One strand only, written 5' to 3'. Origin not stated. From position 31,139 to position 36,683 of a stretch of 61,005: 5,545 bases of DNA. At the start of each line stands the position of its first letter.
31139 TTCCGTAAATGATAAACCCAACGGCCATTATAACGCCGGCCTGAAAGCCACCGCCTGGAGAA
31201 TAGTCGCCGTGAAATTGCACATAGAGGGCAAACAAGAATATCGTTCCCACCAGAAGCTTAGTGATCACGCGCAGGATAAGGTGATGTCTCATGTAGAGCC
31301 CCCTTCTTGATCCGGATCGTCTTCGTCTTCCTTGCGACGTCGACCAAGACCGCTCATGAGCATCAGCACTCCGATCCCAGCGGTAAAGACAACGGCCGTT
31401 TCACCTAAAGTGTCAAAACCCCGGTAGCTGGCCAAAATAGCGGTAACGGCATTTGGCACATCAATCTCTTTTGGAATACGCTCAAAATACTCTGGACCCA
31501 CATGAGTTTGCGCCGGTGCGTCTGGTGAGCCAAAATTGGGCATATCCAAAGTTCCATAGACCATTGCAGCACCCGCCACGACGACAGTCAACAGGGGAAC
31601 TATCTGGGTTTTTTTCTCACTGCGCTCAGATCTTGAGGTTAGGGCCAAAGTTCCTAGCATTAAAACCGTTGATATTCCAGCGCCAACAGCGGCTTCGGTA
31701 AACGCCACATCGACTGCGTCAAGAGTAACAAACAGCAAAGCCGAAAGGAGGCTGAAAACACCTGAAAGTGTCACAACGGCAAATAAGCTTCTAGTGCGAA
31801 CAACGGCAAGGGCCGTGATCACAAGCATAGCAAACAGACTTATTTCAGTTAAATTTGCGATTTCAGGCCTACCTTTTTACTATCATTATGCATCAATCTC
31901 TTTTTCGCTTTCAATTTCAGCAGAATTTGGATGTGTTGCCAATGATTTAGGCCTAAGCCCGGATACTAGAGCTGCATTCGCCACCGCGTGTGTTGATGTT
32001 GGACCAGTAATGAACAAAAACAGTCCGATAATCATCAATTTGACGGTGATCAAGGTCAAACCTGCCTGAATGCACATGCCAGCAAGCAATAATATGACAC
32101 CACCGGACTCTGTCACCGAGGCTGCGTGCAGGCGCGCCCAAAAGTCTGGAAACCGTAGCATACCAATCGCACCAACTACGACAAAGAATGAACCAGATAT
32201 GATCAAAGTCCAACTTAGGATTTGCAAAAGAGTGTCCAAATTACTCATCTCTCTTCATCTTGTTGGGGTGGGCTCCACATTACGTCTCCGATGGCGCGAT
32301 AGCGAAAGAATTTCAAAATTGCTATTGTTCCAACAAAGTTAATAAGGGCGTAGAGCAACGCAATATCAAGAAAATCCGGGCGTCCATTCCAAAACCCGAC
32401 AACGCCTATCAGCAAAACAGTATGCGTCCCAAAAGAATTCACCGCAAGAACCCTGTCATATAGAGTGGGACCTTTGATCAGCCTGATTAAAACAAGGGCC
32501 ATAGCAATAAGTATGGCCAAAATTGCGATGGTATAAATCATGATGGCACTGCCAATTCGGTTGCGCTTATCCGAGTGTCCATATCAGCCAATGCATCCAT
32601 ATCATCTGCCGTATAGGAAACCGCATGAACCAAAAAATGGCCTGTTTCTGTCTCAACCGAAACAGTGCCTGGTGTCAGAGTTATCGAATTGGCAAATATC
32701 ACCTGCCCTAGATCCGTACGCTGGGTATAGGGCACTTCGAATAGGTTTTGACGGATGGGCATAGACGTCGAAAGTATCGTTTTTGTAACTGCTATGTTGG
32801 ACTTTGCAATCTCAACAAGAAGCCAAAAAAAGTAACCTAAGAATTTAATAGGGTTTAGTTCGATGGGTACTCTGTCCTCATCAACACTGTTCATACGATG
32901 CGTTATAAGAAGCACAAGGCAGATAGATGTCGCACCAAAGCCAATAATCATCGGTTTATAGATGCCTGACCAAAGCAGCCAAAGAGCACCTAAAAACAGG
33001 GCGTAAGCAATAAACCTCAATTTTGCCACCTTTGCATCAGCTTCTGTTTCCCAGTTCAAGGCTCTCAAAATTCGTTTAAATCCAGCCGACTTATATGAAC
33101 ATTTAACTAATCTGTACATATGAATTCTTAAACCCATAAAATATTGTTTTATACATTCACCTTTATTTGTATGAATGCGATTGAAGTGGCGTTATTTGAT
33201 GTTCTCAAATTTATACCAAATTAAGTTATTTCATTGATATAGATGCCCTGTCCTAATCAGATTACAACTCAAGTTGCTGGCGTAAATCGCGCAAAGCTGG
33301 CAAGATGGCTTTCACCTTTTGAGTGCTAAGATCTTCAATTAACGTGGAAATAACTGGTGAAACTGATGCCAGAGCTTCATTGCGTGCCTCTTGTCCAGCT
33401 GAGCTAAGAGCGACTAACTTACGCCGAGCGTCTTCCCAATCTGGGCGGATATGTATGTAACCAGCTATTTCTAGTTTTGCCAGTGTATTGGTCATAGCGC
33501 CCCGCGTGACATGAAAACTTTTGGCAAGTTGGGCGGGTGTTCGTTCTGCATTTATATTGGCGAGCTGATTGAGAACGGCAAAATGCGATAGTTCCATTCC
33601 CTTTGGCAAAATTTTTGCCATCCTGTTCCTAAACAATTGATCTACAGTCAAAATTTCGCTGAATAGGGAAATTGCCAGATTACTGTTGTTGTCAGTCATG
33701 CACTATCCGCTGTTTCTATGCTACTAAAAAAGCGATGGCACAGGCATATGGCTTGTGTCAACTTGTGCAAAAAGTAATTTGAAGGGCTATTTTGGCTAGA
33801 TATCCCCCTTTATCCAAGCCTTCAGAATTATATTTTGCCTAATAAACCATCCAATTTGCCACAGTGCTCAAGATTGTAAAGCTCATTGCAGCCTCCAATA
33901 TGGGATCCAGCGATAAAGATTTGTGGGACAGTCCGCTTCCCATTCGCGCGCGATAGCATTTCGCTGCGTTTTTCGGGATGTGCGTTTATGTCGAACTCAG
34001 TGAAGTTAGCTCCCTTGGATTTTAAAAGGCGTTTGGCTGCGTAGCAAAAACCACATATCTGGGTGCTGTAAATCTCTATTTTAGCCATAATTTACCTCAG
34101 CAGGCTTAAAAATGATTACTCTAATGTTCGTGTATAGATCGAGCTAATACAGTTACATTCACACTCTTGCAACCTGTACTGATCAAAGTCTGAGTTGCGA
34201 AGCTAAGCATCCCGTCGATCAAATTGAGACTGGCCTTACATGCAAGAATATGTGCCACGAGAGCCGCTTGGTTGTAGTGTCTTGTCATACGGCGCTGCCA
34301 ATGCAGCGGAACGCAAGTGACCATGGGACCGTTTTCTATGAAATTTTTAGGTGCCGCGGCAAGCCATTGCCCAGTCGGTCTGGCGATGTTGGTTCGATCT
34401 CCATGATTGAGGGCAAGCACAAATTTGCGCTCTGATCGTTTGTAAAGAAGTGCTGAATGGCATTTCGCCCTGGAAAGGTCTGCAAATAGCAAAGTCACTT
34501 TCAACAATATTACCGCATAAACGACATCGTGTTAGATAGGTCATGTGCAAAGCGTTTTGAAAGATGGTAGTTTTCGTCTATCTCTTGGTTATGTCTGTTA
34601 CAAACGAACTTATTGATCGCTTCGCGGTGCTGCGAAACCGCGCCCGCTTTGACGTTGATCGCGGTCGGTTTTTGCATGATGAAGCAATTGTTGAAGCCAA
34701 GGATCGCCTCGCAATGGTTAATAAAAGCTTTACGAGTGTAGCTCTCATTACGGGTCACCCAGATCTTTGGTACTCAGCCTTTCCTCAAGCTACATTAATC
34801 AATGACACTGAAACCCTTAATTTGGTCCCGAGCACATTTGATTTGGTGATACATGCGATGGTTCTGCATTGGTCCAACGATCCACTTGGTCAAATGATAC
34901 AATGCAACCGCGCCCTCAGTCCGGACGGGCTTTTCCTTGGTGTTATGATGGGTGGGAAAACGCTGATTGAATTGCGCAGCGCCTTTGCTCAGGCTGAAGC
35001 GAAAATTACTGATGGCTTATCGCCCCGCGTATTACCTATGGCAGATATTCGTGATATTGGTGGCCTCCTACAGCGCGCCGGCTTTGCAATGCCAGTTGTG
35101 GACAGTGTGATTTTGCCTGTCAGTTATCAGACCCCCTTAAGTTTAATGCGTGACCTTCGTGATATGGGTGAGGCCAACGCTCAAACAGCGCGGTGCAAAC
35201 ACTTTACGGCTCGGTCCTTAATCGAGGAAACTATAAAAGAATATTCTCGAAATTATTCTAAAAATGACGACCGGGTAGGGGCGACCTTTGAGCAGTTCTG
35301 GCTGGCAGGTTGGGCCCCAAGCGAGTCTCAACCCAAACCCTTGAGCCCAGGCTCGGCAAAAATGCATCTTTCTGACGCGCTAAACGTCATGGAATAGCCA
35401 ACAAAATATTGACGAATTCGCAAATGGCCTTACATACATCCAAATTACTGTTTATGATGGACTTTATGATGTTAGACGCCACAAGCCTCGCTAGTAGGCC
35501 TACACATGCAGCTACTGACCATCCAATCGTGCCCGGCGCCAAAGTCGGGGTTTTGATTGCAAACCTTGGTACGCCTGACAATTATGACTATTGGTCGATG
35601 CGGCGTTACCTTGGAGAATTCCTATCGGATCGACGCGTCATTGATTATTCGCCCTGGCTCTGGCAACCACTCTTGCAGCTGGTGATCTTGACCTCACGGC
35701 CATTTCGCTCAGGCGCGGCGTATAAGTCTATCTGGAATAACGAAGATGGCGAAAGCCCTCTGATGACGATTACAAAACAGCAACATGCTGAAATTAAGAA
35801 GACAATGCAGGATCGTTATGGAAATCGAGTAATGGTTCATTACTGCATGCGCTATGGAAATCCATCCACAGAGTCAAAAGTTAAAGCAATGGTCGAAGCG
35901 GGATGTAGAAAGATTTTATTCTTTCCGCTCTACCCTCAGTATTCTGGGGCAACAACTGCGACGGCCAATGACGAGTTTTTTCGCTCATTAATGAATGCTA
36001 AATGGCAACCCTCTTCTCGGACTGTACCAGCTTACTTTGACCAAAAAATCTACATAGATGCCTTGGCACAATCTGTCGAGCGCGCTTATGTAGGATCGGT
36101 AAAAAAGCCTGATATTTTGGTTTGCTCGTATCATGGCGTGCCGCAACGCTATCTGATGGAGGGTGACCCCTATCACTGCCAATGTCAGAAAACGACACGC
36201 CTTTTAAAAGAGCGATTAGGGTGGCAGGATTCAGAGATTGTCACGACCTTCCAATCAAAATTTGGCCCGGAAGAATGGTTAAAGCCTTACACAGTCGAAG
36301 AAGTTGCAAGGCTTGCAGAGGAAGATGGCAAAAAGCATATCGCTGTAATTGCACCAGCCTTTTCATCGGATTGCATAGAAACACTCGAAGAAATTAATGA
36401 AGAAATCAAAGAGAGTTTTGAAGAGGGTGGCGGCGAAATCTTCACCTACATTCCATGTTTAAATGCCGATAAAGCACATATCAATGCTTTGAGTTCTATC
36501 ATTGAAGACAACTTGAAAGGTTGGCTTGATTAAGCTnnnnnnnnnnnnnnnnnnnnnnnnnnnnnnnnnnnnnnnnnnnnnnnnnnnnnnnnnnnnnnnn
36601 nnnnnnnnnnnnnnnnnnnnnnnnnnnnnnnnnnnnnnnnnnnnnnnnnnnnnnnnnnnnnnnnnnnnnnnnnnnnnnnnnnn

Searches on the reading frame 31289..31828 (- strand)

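Call 12: search_protein_families(library=pfam, proteins=[window:31289-31828:-])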
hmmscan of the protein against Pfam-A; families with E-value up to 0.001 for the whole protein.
window:31289-31828:- (179 aa): 3 families
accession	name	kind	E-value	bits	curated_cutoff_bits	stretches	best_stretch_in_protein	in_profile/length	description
PF13244.11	MbhD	-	1.7e-17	63.8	27.2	1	1-65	2-66/67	MBH, subunit D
PF20501.3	MbhE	-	2.5e-06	27.9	27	1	104-159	27-82/98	MBH, subunit E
PF00499.25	Oxidored_q3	-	0.0002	21.6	33.2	1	6-96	2-94/146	NADH-ubiquinone/plastoquinone oxidoreductase chain 6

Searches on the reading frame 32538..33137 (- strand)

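Call 12: search_protein_families(library=pfam, proteins=[window:32538-33137:-])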
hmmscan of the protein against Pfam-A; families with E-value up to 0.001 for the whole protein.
window:32538-33137:- (199 aa): 1 family
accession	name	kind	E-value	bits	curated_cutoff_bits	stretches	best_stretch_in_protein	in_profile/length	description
PF01899.21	MNHE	-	3.7e-29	101.8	27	1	47-188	2-136/145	Na+/H+ ion antiporter subunit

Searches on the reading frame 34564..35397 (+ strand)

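Call 12: search_protein_families(library=pfam, proteins=[window:34564-35397:+])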
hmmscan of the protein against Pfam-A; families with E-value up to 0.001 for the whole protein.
window:34564-35397:+ (277 aa): 3 families
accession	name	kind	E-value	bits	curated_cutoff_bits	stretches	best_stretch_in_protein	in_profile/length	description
PF08241.18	Methyltransf_11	-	8.6e-06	26.7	21.2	1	78-125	47-94/95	Methyltransferase domain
PF13489.12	Methyltransf_23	-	0.00011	22.5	27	1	13-175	46-160/164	Methyltransferase domain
PF08242.18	Methyltransf_12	-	0.00079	20.5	30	0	85-124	59-98/98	Methyltransferase domain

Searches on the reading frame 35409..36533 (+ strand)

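Call 12: search_protein_families(library=pfam, proteins=[window:35409-36533:+])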
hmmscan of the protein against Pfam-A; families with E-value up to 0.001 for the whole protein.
window:35409-36533:+ (374 aa): 1 family
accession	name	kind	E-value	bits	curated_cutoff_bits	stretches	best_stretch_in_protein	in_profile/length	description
PF00762.24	Ferrochelatase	-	2.5e-105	352.4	27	1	45-368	1-316/317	Ferrochelatase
